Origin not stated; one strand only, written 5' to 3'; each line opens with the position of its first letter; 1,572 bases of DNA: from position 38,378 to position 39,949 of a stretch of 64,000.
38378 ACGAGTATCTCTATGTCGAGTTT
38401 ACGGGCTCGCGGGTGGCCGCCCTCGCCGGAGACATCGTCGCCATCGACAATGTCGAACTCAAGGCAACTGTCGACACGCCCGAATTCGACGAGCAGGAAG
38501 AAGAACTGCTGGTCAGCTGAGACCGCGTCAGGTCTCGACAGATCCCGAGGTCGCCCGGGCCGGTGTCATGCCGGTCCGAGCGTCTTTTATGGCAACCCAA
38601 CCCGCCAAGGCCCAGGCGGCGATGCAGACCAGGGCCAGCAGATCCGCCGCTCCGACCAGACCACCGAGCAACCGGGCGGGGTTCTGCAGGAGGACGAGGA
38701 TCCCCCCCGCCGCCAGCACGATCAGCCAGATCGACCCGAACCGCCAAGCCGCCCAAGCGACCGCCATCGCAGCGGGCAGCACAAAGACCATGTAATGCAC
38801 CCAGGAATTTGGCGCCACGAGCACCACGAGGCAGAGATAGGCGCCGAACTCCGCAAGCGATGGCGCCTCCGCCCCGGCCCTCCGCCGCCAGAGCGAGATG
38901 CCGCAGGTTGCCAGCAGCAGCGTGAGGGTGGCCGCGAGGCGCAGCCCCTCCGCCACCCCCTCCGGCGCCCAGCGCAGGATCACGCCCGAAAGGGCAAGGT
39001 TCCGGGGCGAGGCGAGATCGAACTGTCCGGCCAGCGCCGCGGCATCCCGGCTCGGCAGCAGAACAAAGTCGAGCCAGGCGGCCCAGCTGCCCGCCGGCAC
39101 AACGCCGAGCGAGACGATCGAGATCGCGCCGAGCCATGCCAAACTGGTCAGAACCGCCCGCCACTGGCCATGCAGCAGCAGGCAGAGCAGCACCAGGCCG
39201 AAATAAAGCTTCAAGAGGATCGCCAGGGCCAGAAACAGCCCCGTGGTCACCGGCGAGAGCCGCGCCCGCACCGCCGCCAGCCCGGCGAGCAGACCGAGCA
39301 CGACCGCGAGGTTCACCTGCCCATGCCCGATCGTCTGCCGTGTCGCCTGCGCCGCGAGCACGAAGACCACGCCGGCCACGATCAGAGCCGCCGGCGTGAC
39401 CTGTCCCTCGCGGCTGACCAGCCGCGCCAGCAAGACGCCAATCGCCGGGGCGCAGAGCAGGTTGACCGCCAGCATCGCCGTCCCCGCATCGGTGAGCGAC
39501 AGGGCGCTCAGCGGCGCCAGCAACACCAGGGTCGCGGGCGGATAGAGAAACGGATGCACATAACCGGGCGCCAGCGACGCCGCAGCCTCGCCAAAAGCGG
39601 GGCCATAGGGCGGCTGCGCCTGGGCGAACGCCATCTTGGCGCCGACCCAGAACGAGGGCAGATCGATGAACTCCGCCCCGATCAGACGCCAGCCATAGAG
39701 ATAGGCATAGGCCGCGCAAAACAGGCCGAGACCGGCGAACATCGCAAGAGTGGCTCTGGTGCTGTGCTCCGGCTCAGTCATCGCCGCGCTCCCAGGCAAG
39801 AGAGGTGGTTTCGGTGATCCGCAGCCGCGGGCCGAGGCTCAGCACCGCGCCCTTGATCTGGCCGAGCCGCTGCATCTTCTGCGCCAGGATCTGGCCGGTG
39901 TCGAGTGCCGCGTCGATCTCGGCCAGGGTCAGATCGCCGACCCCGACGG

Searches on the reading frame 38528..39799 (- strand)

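Call 25: search_protein_families(library=pfam, proteins=[window:38528-39799:-], max_evalue=0.001)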
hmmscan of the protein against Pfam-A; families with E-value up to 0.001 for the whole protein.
window:38528-39799:- (423 aa): 1 family
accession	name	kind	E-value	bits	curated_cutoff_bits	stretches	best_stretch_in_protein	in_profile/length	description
PF09594.16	GT87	-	3.8e-25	89.4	25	1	84-330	1-237/237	Glycosyltransferase family 87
